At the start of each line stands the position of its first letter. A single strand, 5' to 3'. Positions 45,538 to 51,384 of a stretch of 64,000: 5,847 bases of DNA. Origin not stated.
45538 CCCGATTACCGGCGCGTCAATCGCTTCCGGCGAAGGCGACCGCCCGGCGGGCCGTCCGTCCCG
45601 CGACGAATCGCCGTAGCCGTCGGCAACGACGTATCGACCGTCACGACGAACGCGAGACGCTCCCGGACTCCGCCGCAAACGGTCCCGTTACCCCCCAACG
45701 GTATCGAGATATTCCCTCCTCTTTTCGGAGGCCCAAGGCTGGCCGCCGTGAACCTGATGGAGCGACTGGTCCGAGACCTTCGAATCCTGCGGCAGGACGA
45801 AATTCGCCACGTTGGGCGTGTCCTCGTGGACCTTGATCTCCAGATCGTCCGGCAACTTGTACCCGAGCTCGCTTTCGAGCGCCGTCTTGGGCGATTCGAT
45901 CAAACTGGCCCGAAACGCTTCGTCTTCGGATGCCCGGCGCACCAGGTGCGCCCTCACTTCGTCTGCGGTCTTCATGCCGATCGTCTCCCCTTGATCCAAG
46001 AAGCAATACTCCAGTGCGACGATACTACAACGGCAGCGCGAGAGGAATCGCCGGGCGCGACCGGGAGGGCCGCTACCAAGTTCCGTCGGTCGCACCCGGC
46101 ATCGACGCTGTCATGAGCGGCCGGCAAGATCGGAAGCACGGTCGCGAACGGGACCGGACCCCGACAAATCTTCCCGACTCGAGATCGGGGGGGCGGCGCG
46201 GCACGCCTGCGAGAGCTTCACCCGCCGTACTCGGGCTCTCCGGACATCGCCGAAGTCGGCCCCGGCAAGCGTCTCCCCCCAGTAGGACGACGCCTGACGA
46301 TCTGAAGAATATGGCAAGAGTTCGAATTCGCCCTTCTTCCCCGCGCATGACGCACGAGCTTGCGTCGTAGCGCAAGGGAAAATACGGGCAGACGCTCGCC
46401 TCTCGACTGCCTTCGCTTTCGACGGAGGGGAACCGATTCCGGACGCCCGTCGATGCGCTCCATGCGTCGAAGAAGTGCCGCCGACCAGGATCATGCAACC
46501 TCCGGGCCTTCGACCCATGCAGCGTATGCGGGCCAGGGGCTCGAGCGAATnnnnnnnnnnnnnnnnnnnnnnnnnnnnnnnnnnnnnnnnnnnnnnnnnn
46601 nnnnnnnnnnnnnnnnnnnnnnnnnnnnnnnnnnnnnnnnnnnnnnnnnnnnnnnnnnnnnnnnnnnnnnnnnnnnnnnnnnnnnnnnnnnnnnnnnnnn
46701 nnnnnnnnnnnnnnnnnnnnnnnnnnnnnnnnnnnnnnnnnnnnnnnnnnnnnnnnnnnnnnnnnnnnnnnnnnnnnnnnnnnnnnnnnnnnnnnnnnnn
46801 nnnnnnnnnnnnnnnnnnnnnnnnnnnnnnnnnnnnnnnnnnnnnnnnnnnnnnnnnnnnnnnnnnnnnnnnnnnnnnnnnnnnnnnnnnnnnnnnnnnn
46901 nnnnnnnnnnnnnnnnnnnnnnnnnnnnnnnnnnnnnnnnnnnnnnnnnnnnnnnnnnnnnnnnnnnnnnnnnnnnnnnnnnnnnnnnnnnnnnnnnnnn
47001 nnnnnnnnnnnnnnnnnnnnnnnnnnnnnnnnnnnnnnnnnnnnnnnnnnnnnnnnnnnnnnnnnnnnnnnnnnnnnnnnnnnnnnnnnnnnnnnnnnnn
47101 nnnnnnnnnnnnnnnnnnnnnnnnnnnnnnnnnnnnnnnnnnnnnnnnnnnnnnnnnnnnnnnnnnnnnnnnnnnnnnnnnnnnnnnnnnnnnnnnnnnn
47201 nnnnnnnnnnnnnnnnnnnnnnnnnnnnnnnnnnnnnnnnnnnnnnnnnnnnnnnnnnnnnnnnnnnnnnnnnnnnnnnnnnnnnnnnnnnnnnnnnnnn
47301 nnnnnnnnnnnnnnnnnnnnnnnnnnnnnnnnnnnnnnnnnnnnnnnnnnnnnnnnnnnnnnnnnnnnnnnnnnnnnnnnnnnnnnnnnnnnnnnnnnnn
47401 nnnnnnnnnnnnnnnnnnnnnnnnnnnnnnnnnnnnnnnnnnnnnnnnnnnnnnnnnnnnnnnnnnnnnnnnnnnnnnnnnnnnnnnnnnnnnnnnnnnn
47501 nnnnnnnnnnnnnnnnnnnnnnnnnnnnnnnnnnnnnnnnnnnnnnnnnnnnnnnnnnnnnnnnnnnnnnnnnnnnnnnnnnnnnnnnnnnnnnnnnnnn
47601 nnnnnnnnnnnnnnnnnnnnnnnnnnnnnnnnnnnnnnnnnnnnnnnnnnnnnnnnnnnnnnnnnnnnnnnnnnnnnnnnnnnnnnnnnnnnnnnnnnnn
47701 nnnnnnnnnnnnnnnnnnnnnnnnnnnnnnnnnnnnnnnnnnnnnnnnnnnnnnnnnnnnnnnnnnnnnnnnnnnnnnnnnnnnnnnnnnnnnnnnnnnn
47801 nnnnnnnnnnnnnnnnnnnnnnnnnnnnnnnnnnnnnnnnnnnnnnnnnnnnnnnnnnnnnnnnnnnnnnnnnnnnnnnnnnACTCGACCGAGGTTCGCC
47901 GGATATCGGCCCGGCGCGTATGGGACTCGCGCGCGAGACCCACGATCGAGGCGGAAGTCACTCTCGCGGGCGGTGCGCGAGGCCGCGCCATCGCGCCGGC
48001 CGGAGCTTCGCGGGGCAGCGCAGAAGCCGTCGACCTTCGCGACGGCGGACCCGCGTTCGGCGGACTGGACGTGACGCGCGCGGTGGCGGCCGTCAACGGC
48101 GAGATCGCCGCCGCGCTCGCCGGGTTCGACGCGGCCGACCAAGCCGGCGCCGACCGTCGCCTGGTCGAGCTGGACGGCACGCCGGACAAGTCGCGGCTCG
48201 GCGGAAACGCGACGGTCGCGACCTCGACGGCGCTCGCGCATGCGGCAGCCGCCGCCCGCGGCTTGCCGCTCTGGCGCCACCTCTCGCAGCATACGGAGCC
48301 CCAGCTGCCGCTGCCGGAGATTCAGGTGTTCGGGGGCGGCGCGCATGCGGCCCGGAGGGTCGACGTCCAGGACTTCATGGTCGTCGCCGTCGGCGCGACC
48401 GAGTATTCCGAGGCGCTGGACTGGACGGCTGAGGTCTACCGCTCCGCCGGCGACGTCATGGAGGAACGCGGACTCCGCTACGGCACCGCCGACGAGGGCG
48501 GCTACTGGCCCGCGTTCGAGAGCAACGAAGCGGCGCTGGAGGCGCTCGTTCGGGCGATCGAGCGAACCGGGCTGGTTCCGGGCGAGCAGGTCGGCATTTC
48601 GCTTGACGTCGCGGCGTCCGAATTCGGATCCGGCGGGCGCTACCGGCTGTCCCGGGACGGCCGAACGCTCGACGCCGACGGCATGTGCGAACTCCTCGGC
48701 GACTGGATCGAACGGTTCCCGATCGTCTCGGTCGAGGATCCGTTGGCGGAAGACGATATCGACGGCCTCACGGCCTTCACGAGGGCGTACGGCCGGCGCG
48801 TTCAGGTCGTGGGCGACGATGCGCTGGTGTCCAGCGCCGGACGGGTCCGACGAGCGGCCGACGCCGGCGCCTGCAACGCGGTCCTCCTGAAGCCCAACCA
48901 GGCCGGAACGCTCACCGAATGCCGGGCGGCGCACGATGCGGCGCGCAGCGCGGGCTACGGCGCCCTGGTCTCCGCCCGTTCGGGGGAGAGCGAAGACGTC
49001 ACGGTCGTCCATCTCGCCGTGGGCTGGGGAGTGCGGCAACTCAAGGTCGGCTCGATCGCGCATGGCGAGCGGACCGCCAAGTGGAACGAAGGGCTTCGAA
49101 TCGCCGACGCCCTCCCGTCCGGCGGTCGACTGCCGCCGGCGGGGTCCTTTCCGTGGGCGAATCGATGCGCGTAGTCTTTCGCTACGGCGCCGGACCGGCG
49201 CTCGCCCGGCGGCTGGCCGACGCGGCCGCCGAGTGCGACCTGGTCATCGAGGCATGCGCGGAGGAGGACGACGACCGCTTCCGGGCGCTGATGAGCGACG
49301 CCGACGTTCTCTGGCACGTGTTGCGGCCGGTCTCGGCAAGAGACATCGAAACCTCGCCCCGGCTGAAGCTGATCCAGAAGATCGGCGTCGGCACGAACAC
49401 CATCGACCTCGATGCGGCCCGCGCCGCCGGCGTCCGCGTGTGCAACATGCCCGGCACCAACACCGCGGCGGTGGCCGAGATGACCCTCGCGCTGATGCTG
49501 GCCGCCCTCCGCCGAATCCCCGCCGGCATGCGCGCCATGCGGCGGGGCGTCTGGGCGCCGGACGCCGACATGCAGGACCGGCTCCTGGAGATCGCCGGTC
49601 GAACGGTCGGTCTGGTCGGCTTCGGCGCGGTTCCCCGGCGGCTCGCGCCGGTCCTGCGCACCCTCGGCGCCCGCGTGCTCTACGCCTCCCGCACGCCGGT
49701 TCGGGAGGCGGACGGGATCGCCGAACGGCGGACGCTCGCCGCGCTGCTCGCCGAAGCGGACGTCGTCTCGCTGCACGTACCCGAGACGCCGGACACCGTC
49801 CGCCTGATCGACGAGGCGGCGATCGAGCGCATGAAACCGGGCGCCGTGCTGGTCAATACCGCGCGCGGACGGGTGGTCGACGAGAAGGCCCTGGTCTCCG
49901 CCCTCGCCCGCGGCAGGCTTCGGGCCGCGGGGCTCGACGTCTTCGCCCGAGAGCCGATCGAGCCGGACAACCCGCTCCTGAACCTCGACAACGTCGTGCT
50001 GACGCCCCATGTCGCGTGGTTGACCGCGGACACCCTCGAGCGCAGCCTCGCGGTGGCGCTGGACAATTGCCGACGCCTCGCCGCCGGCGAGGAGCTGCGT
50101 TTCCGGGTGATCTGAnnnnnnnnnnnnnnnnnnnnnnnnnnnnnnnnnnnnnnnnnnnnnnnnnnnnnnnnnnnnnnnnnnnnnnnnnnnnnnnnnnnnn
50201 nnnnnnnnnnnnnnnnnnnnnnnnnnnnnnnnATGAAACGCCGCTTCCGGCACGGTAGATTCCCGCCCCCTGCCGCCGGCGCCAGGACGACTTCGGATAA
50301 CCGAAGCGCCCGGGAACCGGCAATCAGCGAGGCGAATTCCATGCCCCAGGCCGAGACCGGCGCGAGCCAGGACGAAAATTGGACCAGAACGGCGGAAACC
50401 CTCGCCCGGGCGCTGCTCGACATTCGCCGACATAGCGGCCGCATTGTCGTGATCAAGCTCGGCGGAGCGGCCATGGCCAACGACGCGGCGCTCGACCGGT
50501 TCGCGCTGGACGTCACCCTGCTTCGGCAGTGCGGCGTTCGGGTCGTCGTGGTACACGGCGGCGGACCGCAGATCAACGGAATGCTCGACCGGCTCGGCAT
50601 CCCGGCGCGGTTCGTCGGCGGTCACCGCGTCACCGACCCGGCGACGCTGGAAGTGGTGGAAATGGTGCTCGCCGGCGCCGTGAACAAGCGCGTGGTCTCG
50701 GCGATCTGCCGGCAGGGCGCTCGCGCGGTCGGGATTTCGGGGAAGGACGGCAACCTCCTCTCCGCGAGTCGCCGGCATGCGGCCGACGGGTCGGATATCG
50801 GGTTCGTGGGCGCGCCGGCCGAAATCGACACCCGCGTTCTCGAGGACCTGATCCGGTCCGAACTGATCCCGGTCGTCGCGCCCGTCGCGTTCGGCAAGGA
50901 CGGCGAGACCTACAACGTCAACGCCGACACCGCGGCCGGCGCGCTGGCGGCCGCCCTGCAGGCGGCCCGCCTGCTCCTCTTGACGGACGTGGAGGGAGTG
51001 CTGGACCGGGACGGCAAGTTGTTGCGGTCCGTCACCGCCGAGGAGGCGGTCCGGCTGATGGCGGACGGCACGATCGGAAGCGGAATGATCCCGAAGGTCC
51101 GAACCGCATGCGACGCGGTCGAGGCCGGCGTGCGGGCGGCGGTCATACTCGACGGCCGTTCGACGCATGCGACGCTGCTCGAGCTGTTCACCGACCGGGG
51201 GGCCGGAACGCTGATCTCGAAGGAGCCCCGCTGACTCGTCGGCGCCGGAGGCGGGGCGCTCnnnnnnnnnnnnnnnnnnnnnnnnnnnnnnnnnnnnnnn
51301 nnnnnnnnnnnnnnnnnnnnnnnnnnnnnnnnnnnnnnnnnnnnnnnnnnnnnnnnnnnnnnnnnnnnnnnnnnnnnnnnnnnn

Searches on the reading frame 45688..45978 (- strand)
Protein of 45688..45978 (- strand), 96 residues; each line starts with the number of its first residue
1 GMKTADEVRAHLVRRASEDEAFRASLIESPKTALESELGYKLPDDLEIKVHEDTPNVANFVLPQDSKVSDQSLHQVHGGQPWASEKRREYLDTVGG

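Call 28: search_protein_families(library=ncbifam, proteins=[window:45688-45978:-], max_evalue=0.001)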
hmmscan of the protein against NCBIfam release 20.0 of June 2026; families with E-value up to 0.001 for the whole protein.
window:45688-45978:- (96 aa): 5 families
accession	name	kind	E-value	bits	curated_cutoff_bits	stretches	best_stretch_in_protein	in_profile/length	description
TIGR03793.1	leader_NHLP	domain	1e-19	70.1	50.9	1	6-79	3-77/77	NHLP leader peptide family RiPP precursor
TIGR03795.1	RNP_Burkhold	subfamily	1e-06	29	41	1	16-67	24-75/114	BMA_0021/BMA_0022 family TOMM bacteriocin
TIGR01323.1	nitrile_alph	equivalog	7e-06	25.7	249.85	1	19-69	114-163/189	nitrile hydratase subunit alpha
NF038399.1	NH_RiPP_Os17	domain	4.9e-05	23.3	40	1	11-43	5-36/63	Os1348 family NHLP clan protein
TIGR04509.1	mod_pep_NH_fam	subfamily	0.0004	20.4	34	1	10-44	8-38/87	NHLP-related RiPP peptide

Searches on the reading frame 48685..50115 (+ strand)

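Call 66: search_protein_families(library=pfam, proteins=[window:48685-50115:+], max_evalue=0.0001)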
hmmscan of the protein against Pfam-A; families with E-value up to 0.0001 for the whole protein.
window:48685-50115:+ (476 aa): 2 families
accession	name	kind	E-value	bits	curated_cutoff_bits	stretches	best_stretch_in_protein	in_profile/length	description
PF02826.25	2-Hacid_dh_C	-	2.3e-56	190.4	25.1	1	268-444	1-178/178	D-isomer specific 2-hydroxyacid dehydrogenase, NAD binding domain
PF00389.36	2-Hacid_dh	-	7.4e-23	81.1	24.6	1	187-475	21-133/134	D-isomer specific 2-hydroxyacid dehydrogenase, catalytic domain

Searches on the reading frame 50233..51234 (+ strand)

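Call 66: search_protein_families(library=pfam, proteins=[window:50233-51234:+], max_evalue=0.0001)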
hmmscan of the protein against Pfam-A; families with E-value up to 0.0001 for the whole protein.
window:50233-51234:+ (333 aa): 1 family
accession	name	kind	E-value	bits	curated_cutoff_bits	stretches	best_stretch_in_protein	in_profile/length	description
PF00696.33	AA_kinase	-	1e-50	173.1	24.9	1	71-306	2-233/234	Amino acid kinase family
